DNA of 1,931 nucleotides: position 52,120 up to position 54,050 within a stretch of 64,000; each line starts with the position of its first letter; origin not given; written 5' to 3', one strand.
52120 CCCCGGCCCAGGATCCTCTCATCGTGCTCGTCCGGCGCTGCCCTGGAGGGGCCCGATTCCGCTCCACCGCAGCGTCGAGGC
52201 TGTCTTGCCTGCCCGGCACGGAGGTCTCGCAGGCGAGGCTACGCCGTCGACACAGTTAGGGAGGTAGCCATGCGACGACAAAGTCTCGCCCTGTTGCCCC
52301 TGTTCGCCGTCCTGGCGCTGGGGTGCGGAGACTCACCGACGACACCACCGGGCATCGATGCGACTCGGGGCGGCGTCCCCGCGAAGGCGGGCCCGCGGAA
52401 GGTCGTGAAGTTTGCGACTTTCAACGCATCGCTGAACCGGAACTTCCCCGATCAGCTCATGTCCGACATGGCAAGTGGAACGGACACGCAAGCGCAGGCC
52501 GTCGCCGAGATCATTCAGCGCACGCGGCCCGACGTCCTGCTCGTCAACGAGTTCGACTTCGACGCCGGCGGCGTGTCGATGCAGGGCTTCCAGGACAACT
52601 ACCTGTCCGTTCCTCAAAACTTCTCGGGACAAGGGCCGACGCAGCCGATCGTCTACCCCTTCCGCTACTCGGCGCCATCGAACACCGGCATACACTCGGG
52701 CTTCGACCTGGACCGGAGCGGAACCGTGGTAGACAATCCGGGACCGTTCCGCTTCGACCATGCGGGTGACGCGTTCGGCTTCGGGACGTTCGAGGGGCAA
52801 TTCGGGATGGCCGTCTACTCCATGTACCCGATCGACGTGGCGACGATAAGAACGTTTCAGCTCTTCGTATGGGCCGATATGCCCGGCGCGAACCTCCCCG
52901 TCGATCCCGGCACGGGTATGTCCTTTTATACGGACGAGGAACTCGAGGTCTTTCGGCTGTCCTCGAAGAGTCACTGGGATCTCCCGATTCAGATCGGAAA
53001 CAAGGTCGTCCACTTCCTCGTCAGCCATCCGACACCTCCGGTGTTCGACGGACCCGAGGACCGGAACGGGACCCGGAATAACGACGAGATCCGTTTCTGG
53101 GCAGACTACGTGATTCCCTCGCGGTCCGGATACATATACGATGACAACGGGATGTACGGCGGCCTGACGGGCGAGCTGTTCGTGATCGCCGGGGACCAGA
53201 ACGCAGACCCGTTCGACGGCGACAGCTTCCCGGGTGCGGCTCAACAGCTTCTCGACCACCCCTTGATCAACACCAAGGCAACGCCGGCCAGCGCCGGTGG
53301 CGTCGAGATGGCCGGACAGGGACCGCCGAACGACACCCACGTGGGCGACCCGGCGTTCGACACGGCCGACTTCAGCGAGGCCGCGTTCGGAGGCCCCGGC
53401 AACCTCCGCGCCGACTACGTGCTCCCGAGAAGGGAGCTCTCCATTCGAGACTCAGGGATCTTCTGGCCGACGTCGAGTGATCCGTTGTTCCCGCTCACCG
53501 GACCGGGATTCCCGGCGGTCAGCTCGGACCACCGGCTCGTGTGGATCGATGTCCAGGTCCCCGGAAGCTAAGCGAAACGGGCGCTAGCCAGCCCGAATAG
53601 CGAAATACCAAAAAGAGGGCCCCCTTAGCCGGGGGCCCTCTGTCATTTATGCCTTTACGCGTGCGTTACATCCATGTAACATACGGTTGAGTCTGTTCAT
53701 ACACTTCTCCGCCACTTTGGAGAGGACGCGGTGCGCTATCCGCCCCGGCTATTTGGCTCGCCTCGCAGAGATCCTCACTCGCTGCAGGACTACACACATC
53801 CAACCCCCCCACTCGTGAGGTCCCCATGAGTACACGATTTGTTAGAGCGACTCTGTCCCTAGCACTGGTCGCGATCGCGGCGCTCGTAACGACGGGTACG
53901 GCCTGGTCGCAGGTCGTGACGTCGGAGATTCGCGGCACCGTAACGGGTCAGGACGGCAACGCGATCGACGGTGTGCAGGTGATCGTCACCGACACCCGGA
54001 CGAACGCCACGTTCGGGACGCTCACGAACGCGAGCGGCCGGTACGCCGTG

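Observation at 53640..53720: Only AT-rich island in the window: perfect palindrome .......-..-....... over a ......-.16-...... promoter upstream of the TonB-dependent receptor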

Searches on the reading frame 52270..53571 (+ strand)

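Call 9: search_protein_families(library=pfam, proteins=[window:52270-53571:+])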
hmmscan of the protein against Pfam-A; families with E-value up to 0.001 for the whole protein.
window:52270-53571:+ (433 aa): 1 family
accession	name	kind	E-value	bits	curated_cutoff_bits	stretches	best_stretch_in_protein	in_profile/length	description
PF03372.29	Exo_endo_phos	-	2.2e-22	80.3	24.5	1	69-421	13-225/225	Endonuclease/Exonuclease/phosphatase family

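Call 71: search_protein_families(library=ncbifam, proteins=[window:52270-53571:+], max_evalue=0.001)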
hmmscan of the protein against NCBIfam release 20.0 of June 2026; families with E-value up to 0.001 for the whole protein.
window:52270-53571:+ (433 aa): 0 families

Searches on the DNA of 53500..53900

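Call 11: search_rna_families(source=window, start=53500, end=53900, threshold=evalue, max_evalue=10)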
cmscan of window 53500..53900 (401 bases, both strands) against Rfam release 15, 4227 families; matches with E-value up to 10: 3.
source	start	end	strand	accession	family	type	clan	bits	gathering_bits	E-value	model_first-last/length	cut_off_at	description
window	53816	53848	+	RF02475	GlsR6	Gene; snRNA; snoRNA; CD-box;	-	14.4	75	0.66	24-59/59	no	Small nucleolar RNA GlsR6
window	53608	53641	-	RF00489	ctRNA_p42d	Gene; antisense;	-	14.2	50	4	1-46/46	no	ctRNA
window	53611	53788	-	RF02867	ncS011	Gene; sRNA;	-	13.9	48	0.25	1-207/207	no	Burkholderia sRNA 11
